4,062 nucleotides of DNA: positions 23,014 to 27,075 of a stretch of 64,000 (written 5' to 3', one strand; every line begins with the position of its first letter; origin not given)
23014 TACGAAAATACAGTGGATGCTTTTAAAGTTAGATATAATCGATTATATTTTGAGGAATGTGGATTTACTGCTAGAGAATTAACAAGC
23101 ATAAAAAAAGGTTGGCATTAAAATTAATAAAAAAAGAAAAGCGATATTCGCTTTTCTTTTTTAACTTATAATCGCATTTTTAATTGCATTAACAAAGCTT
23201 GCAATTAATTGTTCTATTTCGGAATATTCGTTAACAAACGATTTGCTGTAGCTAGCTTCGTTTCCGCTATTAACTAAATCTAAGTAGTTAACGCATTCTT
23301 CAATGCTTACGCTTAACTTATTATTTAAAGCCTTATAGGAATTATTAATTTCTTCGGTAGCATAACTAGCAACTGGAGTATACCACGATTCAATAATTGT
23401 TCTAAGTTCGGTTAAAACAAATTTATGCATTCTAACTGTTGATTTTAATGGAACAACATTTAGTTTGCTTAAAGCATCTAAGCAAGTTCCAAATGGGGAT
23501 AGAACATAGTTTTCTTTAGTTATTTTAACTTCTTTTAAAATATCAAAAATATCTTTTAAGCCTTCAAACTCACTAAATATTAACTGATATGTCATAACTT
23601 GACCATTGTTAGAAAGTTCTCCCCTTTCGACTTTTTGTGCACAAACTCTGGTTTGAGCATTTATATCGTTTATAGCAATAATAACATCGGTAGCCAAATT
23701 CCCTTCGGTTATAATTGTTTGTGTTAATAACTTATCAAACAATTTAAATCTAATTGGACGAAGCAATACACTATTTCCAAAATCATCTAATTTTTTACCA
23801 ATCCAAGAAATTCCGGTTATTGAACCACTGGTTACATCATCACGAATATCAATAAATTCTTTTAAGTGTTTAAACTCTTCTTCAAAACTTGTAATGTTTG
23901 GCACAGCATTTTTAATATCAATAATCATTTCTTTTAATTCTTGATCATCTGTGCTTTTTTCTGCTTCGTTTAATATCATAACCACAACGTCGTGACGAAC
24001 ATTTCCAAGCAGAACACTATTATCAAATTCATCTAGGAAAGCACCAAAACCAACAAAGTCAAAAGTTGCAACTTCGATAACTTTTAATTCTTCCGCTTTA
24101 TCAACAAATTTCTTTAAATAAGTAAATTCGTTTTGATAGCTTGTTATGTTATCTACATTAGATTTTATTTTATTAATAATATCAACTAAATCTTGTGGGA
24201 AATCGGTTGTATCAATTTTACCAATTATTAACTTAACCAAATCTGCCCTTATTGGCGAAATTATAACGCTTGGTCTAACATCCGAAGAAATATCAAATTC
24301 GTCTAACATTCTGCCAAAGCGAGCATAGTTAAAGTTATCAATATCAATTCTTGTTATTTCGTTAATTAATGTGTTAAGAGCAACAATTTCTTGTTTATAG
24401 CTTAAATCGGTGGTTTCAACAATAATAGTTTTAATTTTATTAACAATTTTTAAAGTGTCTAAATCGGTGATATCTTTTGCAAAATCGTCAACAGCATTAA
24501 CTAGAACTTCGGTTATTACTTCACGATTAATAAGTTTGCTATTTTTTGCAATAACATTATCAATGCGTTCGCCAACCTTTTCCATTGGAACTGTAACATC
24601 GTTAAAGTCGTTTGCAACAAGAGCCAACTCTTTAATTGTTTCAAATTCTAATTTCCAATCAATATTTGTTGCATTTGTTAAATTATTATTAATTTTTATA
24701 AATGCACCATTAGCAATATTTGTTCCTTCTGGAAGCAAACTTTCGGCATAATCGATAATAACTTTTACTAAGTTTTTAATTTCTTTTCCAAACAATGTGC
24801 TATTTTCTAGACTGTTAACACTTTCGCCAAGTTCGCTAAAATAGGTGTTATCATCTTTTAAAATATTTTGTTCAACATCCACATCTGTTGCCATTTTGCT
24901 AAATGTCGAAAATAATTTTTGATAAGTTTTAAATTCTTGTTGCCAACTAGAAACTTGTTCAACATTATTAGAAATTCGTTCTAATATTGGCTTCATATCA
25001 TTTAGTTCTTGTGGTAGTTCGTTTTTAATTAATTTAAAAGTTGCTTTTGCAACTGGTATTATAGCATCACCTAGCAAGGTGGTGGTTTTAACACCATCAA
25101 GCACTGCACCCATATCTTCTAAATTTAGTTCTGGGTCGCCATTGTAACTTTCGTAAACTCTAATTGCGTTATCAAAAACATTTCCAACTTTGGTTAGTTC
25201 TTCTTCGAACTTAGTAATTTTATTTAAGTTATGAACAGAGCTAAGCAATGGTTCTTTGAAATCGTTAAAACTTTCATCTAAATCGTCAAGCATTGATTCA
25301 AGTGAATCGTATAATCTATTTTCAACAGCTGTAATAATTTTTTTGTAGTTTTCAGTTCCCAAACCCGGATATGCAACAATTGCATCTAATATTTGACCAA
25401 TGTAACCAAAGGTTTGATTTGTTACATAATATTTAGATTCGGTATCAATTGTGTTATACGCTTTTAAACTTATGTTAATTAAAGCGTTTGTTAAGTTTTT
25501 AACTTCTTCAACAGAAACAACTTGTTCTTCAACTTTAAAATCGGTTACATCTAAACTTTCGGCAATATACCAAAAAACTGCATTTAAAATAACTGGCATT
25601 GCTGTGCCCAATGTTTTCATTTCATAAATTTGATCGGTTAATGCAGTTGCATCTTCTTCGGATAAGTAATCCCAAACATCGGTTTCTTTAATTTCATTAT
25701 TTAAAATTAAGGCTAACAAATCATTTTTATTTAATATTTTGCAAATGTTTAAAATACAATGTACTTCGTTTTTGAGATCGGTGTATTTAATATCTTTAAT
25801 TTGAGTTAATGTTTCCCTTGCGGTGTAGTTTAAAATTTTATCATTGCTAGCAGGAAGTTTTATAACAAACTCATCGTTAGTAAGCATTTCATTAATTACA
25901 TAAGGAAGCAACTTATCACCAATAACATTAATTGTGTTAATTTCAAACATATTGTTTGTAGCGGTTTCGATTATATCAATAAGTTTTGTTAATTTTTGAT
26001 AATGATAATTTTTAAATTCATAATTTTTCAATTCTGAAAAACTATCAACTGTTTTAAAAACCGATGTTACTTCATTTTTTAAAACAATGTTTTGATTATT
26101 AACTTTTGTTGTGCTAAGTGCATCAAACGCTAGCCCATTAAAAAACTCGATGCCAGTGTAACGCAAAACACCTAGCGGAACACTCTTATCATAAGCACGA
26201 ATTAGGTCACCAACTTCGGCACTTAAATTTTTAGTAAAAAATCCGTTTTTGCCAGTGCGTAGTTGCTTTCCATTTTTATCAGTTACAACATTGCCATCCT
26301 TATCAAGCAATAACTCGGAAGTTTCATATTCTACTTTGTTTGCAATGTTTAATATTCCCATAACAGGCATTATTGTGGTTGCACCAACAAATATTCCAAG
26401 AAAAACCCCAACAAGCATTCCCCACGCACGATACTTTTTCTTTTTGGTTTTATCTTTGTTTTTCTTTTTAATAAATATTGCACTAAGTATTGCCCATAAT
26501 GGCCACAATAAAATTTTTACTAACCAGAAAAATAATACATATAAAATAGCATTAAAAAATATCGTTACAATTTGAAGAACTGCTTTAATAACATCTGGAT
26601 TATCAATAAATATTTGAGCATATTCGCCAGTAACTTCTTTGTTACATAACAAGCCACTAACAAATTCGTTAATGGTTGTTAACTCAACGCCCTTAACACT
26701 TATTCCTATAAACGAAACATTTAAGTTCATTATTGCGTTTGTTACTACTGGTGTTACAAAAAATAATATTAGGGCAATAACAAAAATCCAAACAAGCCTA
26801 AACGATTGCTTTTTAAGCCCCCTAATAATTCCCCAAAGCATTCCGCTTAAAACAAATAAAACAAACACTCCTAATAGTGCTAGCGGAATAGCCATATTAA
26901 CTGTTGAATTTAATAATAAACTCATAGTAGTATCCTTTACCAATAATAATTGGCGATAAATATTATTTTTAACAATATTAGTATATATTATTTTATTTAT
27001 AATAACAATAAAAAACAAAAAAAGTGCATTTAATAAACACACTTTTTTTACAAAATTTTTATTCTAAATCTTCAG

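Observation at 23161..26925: Protein of about 1255 aa combining a CvpA-like membrane domain with at least seven degenerate helical repeats of about 90 aa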

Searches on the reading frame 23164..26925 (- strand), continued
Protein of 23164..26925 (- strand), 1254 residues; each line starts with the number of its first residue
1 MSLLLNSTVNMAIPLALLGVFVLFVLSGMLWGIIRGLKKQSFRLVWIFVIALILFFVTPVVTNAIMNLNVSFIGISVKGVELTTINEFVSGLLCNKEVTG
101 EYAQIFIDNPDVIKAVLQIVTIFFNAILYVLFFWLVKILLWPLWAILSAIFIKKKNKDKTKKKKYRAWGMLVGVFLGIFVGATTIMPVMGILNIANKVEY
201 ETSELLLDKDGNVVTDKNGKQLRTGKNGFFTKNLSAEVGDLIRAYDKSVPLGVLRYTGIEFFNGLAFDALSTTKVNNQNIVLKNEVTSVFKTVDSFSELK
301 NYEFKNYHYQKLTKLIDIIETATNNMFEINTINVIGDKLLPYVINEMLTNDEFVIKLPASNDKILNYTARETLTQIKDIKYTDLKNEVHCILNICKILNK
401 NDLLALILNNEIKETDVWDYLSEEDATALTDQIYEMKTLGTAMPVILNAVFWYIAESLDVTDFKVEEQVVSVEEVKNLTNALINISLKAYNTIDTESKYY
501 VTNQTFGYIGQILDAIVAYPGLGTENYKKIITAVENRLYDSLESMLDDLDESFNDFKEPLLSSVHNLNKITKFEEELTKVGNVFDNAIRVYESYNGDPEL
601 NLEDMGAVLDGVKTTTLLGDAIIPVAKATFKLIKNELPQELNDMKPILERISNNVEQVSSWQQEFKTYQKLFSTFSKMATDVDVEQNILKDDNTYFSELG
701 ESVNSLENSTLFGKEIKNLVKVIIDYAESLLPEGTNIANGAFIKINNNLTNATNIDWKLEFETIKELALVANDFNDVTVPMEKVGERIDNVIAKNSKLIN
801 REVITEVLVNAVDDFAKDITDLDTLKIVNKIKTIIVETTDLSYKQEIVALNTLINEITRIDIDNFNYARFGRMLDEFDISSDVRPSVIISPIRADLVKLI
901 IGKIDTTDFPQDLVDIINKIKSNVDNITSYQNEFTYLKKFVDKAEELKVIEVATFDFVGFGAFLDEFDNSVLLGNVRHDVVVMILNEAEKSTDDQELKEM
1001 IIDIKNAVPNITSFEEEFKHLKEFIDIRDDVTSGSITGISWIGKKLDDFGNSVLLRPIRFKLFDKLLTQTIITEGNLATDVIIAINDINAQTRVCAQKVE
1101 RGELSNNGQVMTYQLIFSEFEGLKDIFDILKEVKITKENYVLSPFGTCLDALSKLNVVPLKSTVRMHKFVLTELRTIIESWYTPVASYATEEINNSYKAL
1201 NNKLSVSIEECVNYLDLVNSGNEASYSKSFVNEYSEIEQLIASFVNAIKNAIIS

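Call 79: fold_search(model_id=the predicted structure, library=viral)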
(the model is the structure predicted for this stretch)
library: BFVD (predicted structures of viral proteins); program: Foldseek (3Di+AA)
matches with E <= 10: 114; with E <= 0.001: 0
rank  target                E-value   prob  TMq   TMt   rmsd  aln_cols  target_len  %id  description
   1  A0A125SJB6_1          1.3e-02  0.25  0.07  0.07  83.5      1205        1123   10  (no name in the UniProt tables at hand)
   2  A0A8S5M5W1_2          5.0e-02  0.28  0.10  0.11  61.5      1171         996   10  Tail tape measure (Fragment) [Siphoviridae sp. ctQyg71]
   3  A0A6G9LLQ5            1.0e-01  0.12  0.08  0.07  76.6      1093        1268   13  Phage tail tape measure protein domain-containing protein [Enterococcus phage vipetofem]
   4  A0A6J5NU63            1.5e-01  0.10  0.07  0.07  74.0      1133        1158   11  Bacteriophage lambda, GpH, tail tape measure, N-terminal [uncultured Caudovirales phage]
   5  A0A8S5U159            2.0e-01  0.16  0.09  0.12  61.9       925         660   10  Minor tail protein (Fragment) [Myoviridae sp. ctumZ20]
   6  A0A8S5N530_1          2.1e-01  0.15  0.08  0.10  49.7       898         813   11  Minor tail protein [Siphoviridae sp. ctWDo30]
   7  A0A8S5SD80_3          2.6e-01  0.10  0.09  0.08  52.8      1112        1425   11  Minor tail protein [Siphoviridae sp. ctnpt50]
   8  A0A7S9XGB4            2.9e-01  0.13  0.10  0.11  62.1      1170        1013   10  Uncharacterized protein [Virus NIOZ-UU157]
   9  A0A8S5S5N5            3.5e-01  0.07  0.07  0.08  64.5      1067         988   12  Minor tail protein [Myoviridae sp. cthAo37]
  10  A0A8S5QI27            3.6e-01  0.11  0.10  0.09  59.1      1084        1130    8  Minor tail protein [Siphoviridae sp. ctNs77]
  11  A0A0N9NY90            3.7e-01  0.13  0.10  0.10  26.6      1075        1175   10  (no name in the UniProt tables at hand)
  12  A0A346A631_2          4.0e-01  0.05  0.06  0.05  67.5      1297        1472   11  (no name in the UniProt tables at hand)
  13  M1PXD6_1              5.2e-01  0.06  0.07  0.07  79.9      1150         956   11  (no name in the UniProt tables at hand)
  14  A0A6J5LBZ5            5.4e-01  0.07  0.07  0.07  61.9       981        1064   10  Caudovirus, tape measure, N-terminal [uncultured Caudovirales phage]
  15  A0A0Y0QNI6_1          5.6e-01  0.08  0.09  0.08  89.7      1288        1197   11  Large tegument protein [Human herpesvirus 2]
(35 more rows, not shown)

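Call 81: search_protein_families(library=pfam, proteins=[P0165, P0087, P0176, P0114, P0077], max_evalue=0.01)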
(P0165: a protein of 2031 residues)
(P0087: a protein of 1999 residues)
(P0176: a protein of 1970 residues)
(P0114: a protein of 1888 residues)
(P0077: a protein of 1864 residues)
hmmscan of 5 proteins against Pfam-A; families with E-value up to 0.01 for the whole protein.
P0165 (2031 aa): 0 families

P0087 (1999 aa): 1 family
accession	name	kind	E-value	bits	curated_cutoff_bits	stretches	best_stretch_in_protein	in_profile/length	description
PF00143.24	Interferon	-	0.0051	17.4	26.8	0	1437-1493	40-96/160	Interferon alpha/beta domain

P0176 (1970 aa): 0 families

P0114 (1888 aa): 2 families
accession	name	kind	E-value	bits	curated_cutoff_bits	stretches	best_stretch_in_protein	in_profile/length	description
PF13907.11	CHD1-like_C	-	3.2e-05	24.7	28.3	0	1392-1448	7-65/96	Chromodomain-helicase-DNA-binding protein 1-like, C-terminal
PF20438.3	SpoIVA_middle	-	0.0084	16.7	25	0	595-685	52-144/179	Stage IV sporulation protein A, middle domain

P0077 (1864 aa): 1 family
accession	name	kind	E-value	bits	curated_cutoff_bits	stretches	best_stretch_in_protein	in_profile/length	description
PF11101.13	DUF2884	-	0.0084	16.2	30.6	0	872-963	91-178/228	Protein of unknown function (DUF2884)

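Call 85: search_protein_families(library=pfam, proteins=[P0105, P0003, P0162, P0048, P0171, P0002], max_evalue=1)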
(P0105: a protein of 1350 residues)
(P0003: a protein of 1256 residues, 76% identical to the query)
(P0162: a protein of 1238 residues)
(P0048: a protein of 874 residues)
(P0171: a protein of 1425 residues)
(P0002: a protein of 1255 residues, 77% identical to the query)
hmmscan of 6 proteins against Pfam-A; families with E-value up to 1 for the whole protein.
P0105 (1350 aa): 9 families
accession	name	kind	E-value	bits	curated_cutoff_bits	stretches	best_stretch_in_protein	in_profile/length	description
PF05531.17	NPV_P10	-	0.014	16.3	29.8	1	1129-1181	14-66/75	Nucleopolyhedrovirus P10 protein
PF22913.1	NBAS_11th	-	0.027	14.9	27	1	1115-1177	22-85/125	NBAS subunit of NRZ tethering complex, C-terminal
PF02674.22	Colicin_V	-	0.049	14.1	29.3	1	13-135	4-75/144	Colicin V production protein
PF09010.15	AsiA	-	0.068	13.7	25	1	546-569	15-38/85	Anti-Sigma Factor A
PF08656.15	DASH_Dad3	-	0.075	13.5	23.1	0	1243-1266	10-33/76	DASH complex subunit Dad3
PF21933.2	MCM5_C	-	0.27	11.6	27.2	0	952-977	22-47/59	MCM5, C-terminal domain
PF24611.2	Spectrin_Anc-1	-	0.44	11.3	33.2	0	1136-1185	21-71/115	Nuclear anchorage protein 1, spectrin-like repeat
PF08654.15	DASH_Dad2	-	0.55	11.1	26.9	0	1146-1213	8-76/99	DASH complex subunit Dad2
PF07346.16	DUF1477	-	0.67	10.6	27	0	1155-1206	35-88/115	Protein of unknown function (DUF1477)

P0003 (1256 aa): 0 families

P0162 (1238 aa): 4 families
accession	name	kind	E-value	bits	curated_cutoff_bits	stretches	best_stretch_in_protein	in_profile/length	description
PF02674.22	Colicin_V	-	3.6e-06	27.5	29.3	2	18-127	2-78/144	Colicin V production protein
PF24615.2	Spectrin_Anc-1_2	-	0.13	13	28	0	699-756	32-91/105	Nuclear anchorage protein 1, spectrin repeat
PF04356.17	DUF489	-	0.16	12.4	26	1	997-1066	60-129/192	Protein of unknown function (DUF489)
PF19174.5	DUF5856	-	0.21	13.1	34.6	0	460-508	19-67/94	Family of unknown function (DUF5856)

P0048 (874 aa): 2 families
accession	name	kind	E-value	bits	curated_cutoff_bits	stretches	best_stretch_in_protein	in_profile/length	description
PF02674.22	Colicin_V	-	0.066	13.6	29.3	1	13-181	4-121/144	Colicin V production protein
PF05569.17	Peptidase_M56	-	0.42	10.2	31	1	6-147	4-128/296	BlaR1 peptidase M56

P0171 (1425 aa): 4 families
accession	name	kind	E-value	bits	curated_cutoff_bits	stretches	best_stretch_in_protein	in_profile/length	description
PF02674.22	Colicin_V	-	0.018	15.5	29.3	0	175-202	91-117/144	Colicin V production protein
PF25732.1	BILF1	-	0.11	12.2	50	0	13-59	30-76/293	Gammaherpesvirus G-protein coupled receptor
PF00814.31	TsaD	-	0.18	12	24.8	0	181-236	63-114/264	tRNA N6-adenosine threonylcarbamoyltransferase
PF03510.20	Peptidase_C24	-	0.27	12.2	25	1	1314-1354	18-58/105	2C endopeptidase (C24) cysteine protease family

P0002 (1255 aa): 3 families
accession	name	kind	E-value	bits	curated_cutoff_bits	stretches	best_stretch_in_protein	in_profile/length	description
PF13515.12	FUSC_2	-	0.017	15.7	25.6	1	130-188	3-57/126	Fusaric acid resistance protein-like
PF09712.15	PHA_synth_III_E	-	0.044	13.5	25.7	1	631-712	92-173/311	Poly(R)-hydroxyalkanoic acid synthase subunit (PHA_synth_III_E)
PF18150.6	DUF5600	-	0.22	12.7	26.6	0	1163-1209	16-63/107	Domain of unknown function (DUF5600)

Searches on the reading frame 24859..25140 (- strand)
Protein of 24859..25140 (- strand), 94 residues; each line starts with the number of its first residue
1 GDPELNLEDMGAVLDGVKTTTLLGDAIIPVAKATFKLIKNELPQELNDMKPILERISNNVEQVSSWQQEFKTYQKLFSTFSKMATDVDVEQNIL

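Call 65: search_solved_structures(query=A7, max_evalue=10)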
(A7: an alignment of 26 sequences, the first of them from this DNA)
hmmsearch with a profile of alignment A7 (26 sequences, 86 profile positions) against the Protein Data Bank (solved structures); distinct sequences matched with E-value up to 10: 50.
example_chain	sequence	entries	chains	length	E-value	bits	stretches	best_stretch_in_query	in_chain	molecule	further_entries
5yl9_A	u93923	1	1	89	0.0026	21.3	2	27-64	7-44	Spike glycoprotein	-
9hnh_A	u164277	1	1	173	0.0033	21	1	25-72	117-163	Chains: A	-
5cwb_A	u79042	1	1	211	0.005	20.4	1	19-62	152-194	Designed helical repeat protein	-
5gna_B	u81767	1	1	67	0.012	19.2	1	34-82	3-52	Flagellar hook-associated protein 2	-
5zuv_A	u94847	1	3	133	0.014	19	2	27-64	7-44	Spike glycoprotein,Spike glycoprotein,inhibitor EK1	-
8ek4_A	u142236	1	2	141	0.042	17.5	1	25-80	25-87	Ice-binding protein TIP-99a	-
6ec0_A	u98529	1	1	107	0.22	15.2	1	37-78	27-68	Keratin 1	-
6e2j_A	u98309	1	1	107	0.22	15.2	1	37-78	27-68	Keratin, type II cytoskeletal 1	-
6w1w_A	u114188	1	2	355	0.22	15.1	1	38-80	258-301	motility-associated killing factor MakB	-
9phb_G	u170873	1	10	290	0.33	14.6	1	21-70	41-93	SpbK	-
2lch_A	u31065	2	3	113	0.35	14.5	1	26-64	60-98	Protein OR38 | computationally designed four-helix bundle protein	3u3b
2yo2_A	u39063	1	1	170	0.35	14.5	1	45-78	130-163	GENERAL CONTROL PROTEIN GCN4, PUTATIVE INNER MEMBRANE PROTEIN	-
2yny_A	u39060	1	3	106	0.37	14.4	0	45-77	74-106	GENERAL CONTROL PROTEIN GCN4, PUTATIVE INNER MEMBRANE PROTEIN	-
5bym_A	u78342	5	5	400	0.38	14.4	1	19-83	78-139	Suppressor protein MPT5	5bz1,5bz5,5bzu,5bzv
6tys_A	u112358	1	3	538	0.39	14.4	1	31-80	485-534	Fusion glycoprotein F0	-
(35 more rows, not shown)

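Call 66: search_protein_families(library=pfam, alignment_id=A7, max_evalue=1)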
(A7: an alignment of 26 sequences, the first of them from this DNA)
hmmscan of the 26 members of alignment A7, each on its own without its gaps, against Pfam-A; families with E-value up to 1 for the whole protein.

A. member 1, seq(94 aa): 2 families
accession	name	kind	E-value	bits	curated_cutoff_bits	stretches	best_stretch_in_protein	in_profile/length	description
PF09712.15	PHA_synth_III_E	-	0.018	14.8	25.7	1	31-87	91-144/311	Poly(R)-hydroxyalkanoic acid synthase subunit (PHA_synth_III_E)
PF12922.13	Cnd1_N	-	0.044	14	27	1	32-91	5-63/164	non-SMC mitotic condensation complex subunit 1, N-term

B. families by the number of members that match (of 26 scanned): 39 families (the first 25 are shown)
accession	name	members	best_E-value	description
PF04513.17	Baculo_PEP_C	4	0.00094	Baculovirus polyhedron envelope protein, PEP, C terminus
PF23219.2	LAMB1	2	0.0019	LAMB1-4 helical domain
PF16026.10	MIEAP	2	0.045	Mitochondria-eating protein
PF14210.11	DUF4322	1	0.00095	Domain of unknown function (DUF4322)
PF15002.11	ERK-JNK_inhib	1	0.0035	ERK and JNK pathways, inhibitor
PF22130.1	Phage_gp38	1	0.013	Lactococcus phage gp38-like protein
PF06103.16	DUF948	1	0.015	Bacterial protein of unknown function (DUF948)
PF09712.15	PHA_synth_III_E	1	0.018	Poly(R)-hydroxyalkanoic acid synthase subunit (PHA_synth_III_E)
PF02912.23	Phe_tRNA-synt_N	1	0.019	Aminoacyl tRNA synthetase class II, N-terminal domain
PF04108.17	ATG17_like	1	0.022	Autophagy protein ATG17-like domain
PF01910.22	Thiamine_BP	1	0.023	Thiamine-binding protein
PF23818.1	Phage_tail_terminator_7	1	0.032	Bacteriophage Tail Tube Terminator Protein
PF10360.14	DUF2433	1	0.039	Protein of unknown function (DUF2433)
PF10167.14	BORCS8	1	0.041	BLOC-1-related complex sub-unit 8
PF25014.1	NET2A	1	0.041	NET2A-like domain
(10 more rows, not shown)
